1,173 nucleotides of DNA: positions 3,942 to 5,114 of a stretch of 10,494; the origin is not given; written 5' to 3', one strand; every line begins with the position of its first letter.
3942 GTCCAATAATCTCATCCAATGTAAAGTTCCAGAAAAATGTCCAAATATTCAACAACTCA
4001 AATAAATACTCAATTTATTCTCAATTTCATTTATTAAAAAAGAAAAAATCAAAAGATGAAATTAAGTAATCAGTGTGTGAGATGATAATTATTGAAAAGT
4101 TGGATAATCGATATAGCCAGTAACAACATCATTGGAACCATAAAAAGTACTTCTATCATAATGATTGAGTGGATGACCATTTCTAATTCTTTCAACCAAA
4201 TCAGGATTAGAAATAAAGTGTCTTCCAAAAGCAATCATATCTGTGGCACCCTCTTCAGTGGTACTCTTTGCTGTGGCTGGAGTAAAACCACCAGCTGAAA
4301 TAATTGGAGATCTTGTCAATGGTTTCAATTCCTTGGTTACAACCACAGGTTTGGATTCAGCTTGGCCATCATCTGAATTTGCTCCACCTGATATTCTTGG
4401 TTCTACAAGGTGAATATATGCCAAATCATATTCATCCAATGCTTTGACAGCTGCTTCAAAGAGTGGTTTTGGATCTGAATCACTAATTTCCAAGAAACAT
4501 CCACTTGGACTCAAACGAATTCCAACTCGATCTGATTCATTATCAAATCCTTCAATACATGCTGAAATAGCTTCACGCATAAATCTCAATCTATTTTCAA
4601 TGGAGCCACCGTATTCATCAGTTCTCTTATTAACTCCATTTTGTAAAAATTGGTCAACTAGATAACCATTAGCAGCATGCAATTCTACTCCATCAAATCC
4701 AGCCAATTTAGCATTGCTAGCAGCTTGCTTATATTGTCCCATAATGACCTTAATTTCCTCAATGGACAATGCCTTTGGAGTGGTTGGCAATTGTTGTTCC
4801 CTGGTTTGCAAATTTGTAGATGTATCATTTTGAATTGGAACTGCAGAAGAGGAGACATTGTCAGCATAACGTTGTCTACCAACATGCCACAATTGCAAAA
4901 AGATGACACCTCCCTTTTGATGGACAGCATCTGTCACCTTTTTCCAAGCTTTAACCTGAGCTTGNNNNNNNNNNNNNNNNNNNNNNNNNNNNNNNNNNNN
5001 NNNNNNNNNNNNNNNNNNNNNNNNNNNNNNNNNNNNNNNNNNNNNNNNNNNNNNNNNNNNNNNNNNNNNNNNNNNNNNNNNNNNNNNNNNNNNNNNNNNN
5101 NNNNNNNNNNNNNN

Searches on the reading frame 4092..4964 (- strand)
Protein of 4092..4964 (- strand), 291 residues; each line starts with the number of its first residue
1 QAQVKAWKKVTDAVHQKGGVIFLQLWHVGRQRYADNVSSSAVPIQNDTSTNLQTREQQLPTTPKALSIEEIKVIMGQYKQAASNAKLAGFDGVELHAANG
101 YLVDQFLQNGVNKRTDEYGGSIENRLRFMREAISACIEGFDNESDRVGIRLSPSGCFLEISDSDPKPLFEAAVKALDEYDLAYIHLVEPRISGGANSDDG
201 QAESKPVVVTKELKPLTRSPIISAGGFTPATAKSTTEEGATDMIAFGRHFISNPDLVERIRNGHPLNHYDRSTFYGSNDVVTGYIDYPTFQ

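Call 5: search_protein_families(library=pfam, proteins=[window:4092-4964:-], max_evalue=0.01)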
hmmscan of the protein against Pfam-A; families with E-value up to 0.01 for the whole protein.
seq(291 aa): 2 families
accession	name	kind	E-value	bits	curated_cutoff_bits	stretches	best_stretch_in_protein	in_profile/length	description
PF00724.26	Oxidored_FMN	-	5.3e-63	213.8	27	1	2-267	77-342/342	NADH:flavin oxidoreductase / NADH oxidase family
PF13213.11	DUF4021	-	0.00085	19.7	25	1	35-57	2-24/46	Protein of unknown function (DUF4021)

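Call 6: search_solved_structures(query=window:4092-4964:-, show_alignments=3)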
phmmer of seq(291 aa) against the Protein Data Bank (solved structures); distinct sequences matched with E-value up to 0.001: 138 (the best 60 are shown).
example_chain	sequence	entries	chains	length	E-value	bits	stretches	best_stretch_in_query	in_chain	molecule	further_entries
6s32_A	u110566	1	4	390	4.2e-78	265.6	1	1-290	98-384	NADH:flavin oxidoreductase/NADH oxidase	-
7bo0_A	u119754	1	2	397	1.5e-71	244.1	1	3-289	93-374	NADPH2 dehydrogenase-like protein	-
6s31_A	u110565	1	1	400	1.5e-71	244.1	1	3-289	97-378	NADPH2 dehydrogenase-like protein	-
6s0g_B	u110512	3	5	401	1.5e-71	244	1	3-289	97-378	NADPH2 dehydrogenase-like protein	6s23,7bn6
6uff_A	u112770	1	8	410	6.7e-70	238.7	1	3-289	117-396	Ene-reductase 1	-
1vji_A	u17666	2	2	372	8.9e-67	228.4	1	3-289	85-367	12-oxophytodienoate reductase (OPR1) | 12-oxophytodienoate reductase 1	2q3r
9qgc_D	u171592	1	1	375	2.1e-66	227.2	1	3-289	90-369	All1865 protein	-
9qgb_A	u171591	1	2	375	7.7e-66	225.3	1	3-289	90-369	All1865 protein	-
9qgf_A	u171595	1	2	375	1.1e-65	224.9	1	3-289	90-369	All1865 protein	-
9qgd_D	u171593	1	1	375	1.1e-65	224.9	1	3-289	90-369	All1865 protein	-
5dxy_A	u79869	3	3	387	6.9e-65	222.2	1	2-290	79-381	Artemisinic aldehyde Delta(11(13)) reductase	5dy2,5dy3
5dxx_A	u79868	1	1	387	6.9e-65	222.2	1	2-290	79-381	Artemisinic aldehyde Delta(11(13)) reductase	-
9qge_A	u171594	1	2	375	7.3e-65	222.1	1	3-289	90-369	All1865 protein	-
3hgo_A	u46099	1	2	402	1.9e-64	220.8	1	2-291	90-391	12-oxophytodienoate reductase 3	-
1icp_A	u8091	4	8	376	3.7e-64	219.8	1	2-289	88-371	12-OXOPHYTODIENOATE REDUCTASE 1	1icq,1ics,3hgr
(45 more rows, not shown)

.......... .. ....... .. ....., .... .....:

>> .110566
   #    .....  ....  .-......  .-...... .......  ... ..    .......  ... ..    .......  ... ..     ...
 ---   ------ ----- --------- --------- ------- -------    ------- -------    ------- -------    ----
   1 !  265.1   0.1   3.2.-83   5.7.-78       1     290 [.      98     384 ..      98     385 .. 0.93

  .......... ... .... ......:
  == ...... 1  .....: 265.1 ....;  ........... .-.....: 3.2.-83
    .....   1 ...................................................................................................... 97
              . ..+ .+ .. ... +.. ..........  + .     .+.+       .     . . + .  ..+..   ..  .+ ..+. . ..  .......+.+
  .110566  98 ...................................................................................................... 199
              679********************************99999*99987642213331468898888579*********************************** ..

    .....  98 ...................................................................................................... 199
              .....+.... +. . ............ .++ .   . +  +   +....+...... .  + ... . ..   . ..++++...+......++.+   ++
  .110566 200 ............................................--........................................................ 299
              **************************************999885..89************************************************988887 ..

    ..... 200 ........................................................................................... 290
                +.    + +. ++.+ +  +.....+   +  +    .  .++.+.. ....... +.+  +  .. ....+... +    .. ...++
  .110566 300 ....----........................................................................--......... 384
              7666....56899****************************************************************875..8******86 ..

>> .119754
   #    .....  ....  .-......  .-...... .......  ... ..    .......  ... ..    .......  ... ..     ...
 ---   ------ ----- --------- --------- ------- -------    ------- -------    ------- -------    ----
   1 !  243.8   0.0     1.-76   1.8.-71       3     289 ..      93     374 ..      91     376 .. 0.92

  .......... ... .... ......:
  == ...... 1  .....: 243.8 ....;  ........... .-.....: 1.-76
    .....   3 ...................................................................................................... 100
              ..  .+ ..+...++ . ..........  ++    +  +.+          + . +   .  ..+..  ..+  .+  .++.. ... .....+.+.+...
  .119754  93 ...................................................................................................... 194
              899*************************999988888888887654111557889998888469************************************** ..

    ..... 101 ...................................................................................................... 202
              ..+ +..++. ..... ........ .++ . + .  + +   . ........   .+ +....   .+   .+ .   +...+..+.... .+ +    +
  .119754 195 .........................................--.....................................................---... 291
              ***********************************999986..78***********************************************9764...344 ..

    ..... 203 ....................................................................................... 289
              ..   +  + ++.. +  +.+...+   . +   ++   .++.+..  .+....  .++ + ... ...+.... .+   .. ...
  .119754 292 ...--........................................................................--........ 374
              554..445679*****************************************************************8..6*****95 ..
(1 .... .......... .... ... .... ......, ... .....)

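Call 7: find_homologous_proteins(query=window:4092-4964:-)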
Query seq(291 aa) (291 aa): 8000 proteins with E <= 0.001 among 8000 candidates; the best 120 are listed.
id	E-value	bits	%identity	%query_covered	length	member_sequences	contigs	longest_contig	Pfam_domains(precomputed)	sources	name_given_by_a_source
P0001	1.2e-191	653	100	100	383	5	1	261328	PF00724.27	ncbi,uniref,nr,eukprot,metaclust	ncbi:predicted protein [Naegleria gruberi]|uniref:Predicted protein n=2 Tax=Naegleria gruberi TaxID=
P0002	6.9e-137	473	74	100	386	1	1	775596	PF00724.27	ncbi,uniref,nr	ncbi:hypothetical protein C9374_013879 [Naegleria lovaniensis]|uniref:NADH:flavin oxidoreductase/NAD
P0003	6.9e-103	362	59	100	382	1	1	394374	PF00724.27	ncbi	ncbi:hypothetical protein ABK040_011526 [Willaertia magna]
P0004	9.0e-97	342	55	99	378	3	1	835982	PF00724.27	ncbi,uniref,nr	ncbi:hypothetical protein C9374_009500 [Naegleria lovaniensis]|uniref:NADH:flavin oxidoreductase/NAD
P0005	2.3e-94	334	54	100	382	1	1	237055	PF00724.27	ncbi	ncbi:hypothetical protein ABK040_011683 [Willaertia magna]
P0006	1.3e-93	331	75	69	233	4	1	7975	PF00724.27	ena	-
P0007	1.9e-92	327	53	100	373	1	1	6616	PF00724.27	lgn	-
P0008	9.2e-90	319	47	99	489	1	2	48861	PF00724.27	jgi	jgi:N-ethylmaleimide reductase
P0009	3.6e-88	313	-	-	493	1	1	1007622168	PF00724.27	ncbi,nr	ncbi:hypothetical protein SUGI_0295860 [Cryptomeria japonica]|nr:hypothetical protein SUGI_0295860 [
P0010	1.2e-86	308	54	92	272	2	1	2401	PF00724.27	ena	-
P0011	1.5e-85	305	51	100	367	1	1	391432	PF00724.27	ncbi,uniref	ncbi:alkene reductase [Sphingomonas faeni]|uniref:alkene reductase n=1 Tax=Sphingomonas faeni TaxID=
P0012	2.9e-85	304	51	99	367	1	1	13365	PF00724.27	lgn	-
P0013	7.7e-85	303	52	99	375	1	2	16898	PF00724.27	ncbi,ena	-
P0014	2.7e-84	301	51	98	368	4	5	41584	PF00724.27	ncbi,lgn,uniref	ncbi:MAG: alkene reductase [Rhizobium sp.]|uniref:alkene reductase n=1 Tax=Rhizobium sp. TaxID=391 R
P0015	8.3e-84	299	51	99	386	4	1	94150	PF00724.27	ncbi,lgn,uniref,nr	ncbi:alkene reductase [Rhizobium sp. SG570]|uniref:alkene reductase n=1 Tax=Rhizobium sp. SG570 TaxI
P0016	8.4e-84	299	51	99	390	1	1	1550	PF00724.27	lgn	-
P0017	1.3e-83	299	51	99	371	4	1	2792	PF00724.27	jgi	-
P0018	3.0e-83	297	51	99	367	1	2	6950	PF00724.27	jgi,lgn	jgi:N-ethylmaleimide reductase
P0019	4.2e-83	297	51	99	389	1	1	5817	PF00724.27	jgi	jgi:N-ethylmaleimide reductase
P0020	4.9e-83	297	51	99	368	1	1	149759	PF00724.27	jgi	jgi:N-ethylmaleimide reductase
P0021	5.1e-83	297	52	99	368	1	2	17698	PF00724.27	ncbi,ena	-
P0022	6.0e-83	296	46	99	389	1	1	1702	PF00724.27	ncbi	-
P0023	1.2e-82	295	51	99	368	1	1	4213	PF00724.27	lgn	-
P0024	1.5e-82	295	49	99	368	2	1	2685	PF00724.27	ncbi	ncbi:MAG: alkene reductase [Rhizobium giardinii]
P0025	3.3e-82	294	49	99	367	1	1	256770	PF00724.27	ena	-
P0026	3.5e-82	294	52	99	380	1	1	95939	PF00724.27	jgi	jgi:N-ethylmaleimide reductase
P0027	3.7e-82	294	51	98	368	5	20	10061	PF00724.27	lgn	-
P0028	5.5e-82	293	50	99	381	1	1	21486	PF00724.27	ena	-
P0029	5.6e-82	293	50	99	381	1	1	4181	PF00724.27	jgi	-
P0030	6.5e-82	293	51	98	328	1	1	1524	PF00724.27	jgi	jgi:N-ethylmaleimide reductase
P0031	7.0e-82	293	50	98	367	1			PF00724.27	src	-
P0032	1.1e-81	292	49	99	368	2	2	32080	PF00724.27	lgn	-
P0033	1.2e-81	292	51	98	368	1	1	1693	PF00724.27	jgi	jgi:N-ethylmaleimide reductase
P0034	1.3e-81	292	50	99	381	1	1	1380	PF00724.27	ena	-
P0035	1.4e-81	292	51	99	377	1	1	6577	PF00724.27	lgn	-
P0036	1.6e-81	292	49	99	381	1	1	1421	PF00724.27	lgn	-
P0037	1.6e-81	292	50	100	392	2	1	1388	PF00724.27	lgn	-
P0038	1.7e-81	292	50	99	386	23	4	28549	PF00724.27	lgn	-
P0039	1.9e-81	291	50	98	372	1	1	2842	PF00724.27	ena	-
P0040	2.0e-81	291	50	99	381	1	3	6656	PF00724.27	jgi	-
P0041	2.2e-81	291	51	99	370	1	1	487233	PF00724.27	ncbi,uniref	ncbi:alkene reductase [Undibacterium sp. TJN25]|uniref:alkene reductase n=1 Tax=Undibacterium sp. TJ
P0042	2.2e-81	291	52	99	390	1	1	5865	PF00724.27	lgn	-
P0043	2.4e-81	291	51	99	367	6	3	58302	PF00724.27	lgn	-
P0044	2.8e-81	291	50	100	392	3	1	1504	PF00724.27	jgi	jgi:N-ethylmaleimide reductase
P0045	4.0e-81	290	49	99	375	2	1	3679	PF00724.27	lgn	-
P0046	4.2e-81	290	49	99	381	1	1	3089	PF00724.27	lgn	-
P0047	4.7e-81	290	50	99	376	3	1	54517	PF00724.27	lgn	-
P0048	4.8e-81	290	49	99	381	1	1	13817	PF00724.27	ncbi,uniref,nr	ncbi:alkene reductase [Bradyrhizobium sp. CCBAU 11361]|uniref:alkene reductase n=1 Tax=Bradyrhizobiu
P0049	5.3e-81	290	51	99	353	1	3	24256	PF00724.27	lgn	-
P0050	6.1e-81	290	50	99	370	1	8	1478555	PF00724.27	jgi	jgi:N-ethylmaleimide reductase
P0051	6.1e-81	290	50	100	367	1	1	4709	PF00724.27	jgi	jgi:N-ethylmaleimide reductase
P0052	7.1e-81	290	49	99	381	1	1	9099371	PF00724.27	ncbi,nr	ncbi:alkene reductase [Bradyrhizobium sp. CCBAU 051011]|nr:alkene reductase [Bradyrhizobium sp. CCBA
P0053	1.0e-80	289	51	98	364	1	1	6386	PF00724.27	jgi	-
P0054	1.1e-80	289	51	100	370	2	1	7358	PF00724.27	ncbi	-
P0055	1.1e-80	289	49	99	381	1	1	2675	PF00724.27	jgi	jgi:N-ethylmaleimide reductase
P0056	1.2e-80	289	49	99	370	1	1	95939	PF00724.27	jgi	jgi:N-ethylmaleimide reductase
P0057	1.3e-80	289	49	99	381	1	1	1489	PF00724.27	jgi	jgi:N-ethylmaleimide reductase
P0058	1.3e-80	289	49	99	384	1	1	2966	PF00724.27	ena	-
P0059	1.6e-80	288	50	100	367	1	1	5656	PF00724.27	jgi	jgi:N-ethylmaleimide reductase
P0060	1.6e-80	288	50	98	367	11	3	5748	PF00724.27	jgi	jgi:N-ethylmaleimide reductase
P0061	1.6e-80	288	50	99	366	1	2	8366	PF00724.27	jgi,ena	-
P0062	1.6e-80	288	49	99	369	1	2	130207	PF00724.27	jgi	jgi:N-ethylmaleimide reductase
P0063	1.6e-80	288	50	99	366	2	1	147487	PF00724.27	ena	-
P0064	1.6e-80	288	50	99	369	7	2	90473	PF00724.27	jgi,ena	jgi:N-ethylmaleimide reductase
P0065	1.7e-80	288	49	98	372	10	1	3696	PF00724.27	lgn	-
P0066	1.8e-80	288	49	99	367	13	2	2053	PF00724.27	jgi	jgi:N-ethylmaleimide reductase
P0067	1.9e-80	288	49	99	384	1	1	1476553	PF00724.27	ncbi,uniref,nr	ncbi:alkene reductase [Dyadobacter sp. CY356]|uniref:alkene reductase n=1 Tax=Dyadobacter sp. CY356 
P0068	2.1e-80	288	49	99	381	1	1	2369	PF00724.27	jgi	jgi:N-ethylmaleimide reductase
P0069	2.1e-80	288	51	99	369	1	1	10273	PF00724.27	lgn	-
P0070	2.2e-80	288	51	99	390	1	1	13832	PF00724.27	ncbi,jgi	ncbi:MAG TPA: alkene reductase [Schlesneria sp.]|jgi:N-ethylmaleimide reductase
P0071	2.2e-80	288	51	100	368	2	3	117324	PF00724.27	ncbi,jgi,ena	jgi:N-ethylmaleimide reductase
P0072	2.2e-80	288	50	100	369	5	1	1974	PF00724.27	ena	-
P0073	2.3e-80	288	49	99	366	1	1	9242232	PF00724.27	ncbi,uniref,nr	ncbi:alkene reductase [Bradyrhizobium sp. CB82]|uniref:alkene reductase n=1 Tax=Bradyrhizobium sp. C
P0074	2.7e-80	288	48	99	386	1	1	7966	PF00724.27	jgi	jgi:N-ethylmaleimide reductase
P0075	2.7e-80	288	50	98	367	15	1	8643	PF00724.27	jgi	jgi:N-ethylmaleimide reductase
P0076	2.8e-80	288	50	99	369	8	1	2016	PF00724.27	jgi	-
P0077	2.8e-80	288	50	99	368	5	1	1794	PF00724.27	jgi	jgi:N-ethylmaleimide reductase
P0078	2.9e-80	287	50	99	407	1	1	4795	PF00724.27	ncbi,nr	ncbi:MAG: 12-oxophytodienoate reductase [Planctomycetaceae bacterium]|nr:12-oxophytodienoate reducta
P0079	3.7e-80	287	49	99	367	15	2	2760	PF00724.27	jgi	jgi:N-ethylmaleimide reductase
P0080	4.5e-80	287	49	99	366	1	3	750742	PF00724.27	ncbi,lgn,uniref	ncbi:alkene reductase [Pseudoduganella sp. RAF53_2]|uniref:alkene reductase n=1 Tax=unclassified Pse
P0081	4.6e-80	287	51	98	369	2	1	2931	PF00724.27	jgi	jgi:N-ethylmaleimide reductase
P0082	4.6e-80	287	49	99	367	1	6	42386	PF00724.27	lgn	-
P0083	4.8e-80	287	49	99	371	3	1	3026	PF00724.27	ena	-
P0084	4.8e-80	287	49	100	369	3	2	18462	PF00724.27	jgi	jgi:N-ethylmaleimide reductase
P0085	5.2e-80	287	49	99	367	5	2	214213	PF00724.27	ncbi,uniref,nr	ncbi:NADH:flavin oxidoreductase [Bradyrhizobium nanningense]|uniref:NADH:flavin oxidoreductase n=1 T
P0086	5.3e-80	287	50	99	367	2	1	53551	PF00724.27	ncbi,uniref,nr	ncbi:alkene reductase [Bradyrhizobium sp. Rc2d]|uniref:alkene reductase n=1 Tax=Bradyrhizobium sp. R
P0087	5.4e-80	287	50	100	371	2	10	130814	PF00724.27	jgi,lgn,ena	-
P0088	5.6e-80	287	50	99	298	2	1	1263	PF00724.27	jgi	jgi:N-ethylmaleimide reductase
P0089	6.2e-80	286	50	100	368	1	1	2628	PF00724.27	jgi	jgi:N-ethylmaleimide reductase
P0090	6.6e-80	286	50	98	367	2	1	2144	PF00724.27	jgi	-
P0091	6.9e-80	286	49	99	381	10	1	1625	PF00724.27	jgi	jgi:N-ethylmaleimide reductase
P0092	7.4e-80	286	49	99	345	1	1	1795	PF00724.27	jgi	jgi:N-ethylmaleimide reductase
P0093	7.5e-80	286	50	99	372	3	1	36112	PF00724.27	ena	-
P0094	8.4e-80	286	48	98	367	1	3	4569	PF00724.27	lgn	-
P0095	9.0e-80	286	49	99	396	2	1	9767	PF00724.27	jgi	jgi:N-ethylmaleimide reductase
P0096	1.0e-79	286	49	98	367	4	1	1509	PF00724.27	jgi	-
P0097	1.2e-79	285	50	99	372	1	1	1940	PF00724.27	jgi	jgi:N-ethylmaleimide reductase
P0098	1.2e-79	285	49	99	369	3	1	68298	PF00724.27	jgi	jgi:N-ethylmaleimide reductase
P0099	1.2e-79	285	51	99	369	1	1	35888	PF00724.27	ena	-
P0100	1.3e-79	285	49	99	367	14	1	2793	PF00724.27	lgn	-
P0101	1.4e-79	285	52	99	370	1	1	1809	PF00724.27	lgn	-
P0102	1.4e-79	285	49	99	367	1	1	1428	PF00724.27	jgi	jgi:N-ethylmaleimide reductase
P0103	1.4e-79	285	49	99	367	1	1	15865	PF00724.27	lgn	-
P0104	1.5e-79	285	48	100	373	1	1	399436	PF00724.27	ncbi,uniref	ncbi:alkene reductase [Caulobacter sp. KR2-114]|uniref:alkene reductase n=1 Tax=Caulobacter sp. KR2-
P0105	1.5e-79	285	50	98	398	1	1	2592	PF00724.27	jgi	jgi:N-ethylmaleimide reductase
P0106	1.6e-79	285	49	99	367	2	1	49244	PF00724.27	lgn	-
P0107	1.6e-79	285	51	98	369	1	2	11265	PF00724.27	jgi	jgi:N-ethylmaleimide reductase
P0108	1.6e-79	285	52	98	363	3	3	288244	PF00724.27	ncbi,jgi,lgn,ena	-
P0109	1.8e-79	285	51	99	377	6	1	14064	PF00724.27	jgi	jgi:N-ethylmaleimide reductase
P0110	1.8e-79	285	49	99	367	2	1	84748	PF00724.27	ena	-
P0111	1.9e-79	285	50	99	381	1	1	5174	PF00724.27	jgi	jgi:N-ethylmaleimide reductase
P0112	1.9e-79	285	49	99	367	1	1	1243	PF00724.27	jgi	-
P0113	1.9e-79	285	49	99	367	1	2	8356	PF00724.27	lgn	-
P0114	2.0e-79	285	49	99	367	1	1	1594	PF00724.27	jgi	-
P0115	2.0e-79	285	48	99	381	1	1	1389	PF00724.27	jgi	jgi:N-ethylmaleimide reductase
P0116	2.2e-79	285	49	99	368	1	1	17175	PF00724.27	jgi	jgi:N-ethylmaleimide reductase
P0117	2.2e-79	285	49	99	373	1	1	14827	PF00724.27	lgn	-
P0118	2.3e-79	285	49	98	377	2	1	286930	PF00724.27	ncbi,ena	-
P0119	2.3e-79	285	49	99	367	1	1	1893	PF00724.27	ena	-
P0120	2.4e-79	285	48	99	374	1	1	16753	PF00724.27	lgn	-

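Call 9: find_encoding_contigs(protein=P0001, flank=10000, max_places=3)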
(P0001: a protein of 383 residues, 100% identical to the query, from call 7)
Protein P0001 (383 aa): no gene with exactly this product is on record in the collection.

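Call 10: find_encoding_contigs(protein=P0002, flank=8000, max_places=2)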
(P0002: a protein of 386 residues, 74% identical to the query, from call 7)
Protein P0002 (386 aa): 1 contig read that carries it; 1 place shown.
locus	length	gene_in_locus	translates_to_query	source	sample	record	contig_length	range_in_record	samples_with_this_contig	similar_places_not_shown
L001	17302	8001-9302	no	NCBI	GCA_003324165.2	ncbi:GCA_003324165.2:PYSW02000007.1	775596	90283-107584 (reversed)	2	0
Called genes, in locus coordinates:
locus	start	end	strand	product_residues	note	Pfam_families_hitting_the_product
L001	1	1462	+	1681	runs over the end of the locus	PF13516:LRR_6 (faint), PF13967:RSN1_TM, PF14703:PHM7_cyt, PF02714:RSN1_7TM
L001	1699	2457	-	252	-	PF00929:RNase_T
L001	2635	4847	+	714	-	PF04434:SWIM (weak), PF13445:zf-RING_UBOX (weak), PF13639:zf-RING_2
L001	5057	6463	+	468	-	PF04446:Thg1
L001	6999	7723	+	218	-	PF06080:DUF938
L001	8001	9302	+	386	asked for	PF00724:Oxidored_FMN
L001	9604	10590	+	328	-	PF00071:Ras, PF08477:Roc (weak)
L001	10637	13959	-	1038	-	PF00890:FAD_binding_2, PF01266:DAO (weak), PF03486:HI0933_like (faint), PF07992:Pyr_redox_2 (faint), PF12831:FAD_oxidored, PF13450:NAD_binding_8 (weak)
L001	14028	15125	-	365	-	-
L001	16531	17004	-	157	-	PF01754:zf-A20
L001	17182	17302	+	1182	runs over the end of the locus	PF16209:PhoLip_ATPase_N, PF00122:E1-E2_ATPase (weak), PF13246:Cation_ATPase, PF00702:Hydrolase (weak)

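Call 14: find_encoding_contigs(protein=P0003, flank=6000, max_places=2)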
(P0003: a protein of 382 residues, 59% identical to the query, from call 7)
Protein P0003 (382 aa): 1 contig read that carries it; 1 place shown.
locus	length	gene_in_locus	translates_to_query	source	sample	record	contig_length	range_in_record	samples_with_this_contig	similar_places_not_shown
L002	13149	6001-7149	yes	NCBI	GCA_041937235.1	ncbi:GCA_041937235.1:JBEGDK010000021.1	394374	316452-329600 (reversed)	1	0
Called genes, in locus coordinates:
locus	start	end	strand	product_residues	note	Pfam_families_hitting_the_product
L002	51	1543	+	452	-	PF25390:WD40_RLD, PF00415:RCC1 (weak), PF13540:RCC1_2 (weak), PF00415:RCC1, PF25390:WD40_RLD, PF13540:RCC1_2 (weak)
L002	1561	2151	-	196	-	PF09184:PPP4R2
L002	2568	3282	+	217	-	PF01105:EMP24_GP25L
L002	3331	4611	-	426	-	PF01084:Ribosomal_S18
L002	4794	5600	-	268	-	PF13920:zf-C3HC4_3, PF00097:zf-C3HC4 (weak), PF13445:zf-RING_UBOX (weak), PF13639:zf-RING_2 (weak), PF13923:zf-C3HC4_2 (weak), PF14447:Prok-RING_4, PF14634:zf-RING_5 (weak), PF24921:RING_XB3-XBAT31 (faint)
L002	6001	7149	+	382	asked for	PF00724:Oxidored_FMN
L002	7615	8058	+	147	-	-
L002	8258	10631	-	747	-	PF07714:PK_Tyr_Ser-Thr, PF00069:Pkinase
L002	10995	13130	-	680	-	PF00571:CBS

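Call 15: find_encoding_contigs(protein=P0004, flank=6000, max_places=2)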
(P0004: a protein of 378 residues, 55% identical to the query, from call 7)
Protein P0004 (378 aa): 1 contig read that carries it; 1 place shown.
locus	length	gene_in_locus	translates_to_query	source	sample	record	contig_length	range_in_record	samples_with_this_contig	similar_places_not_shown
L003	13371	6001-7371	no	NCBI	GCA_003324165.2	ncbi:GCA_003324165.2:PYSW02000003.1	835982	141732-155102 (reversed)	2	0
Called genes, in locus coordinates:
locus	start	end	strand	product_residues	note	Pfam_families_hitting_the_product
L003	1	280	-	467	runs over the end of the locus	-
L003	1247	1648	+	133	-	PF00071:Ras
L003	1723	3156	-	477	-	PF01529:DHHC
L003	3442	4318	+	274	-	-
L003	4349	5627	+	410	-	PF01436:NHL (faint)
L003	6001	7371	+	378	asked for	PF00724:Oxidored_FMN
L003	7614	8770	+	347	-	-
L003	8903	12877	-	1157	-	PF00618:RasGEF_N, PF00617:RasGEF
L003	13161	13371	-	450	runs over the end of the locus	-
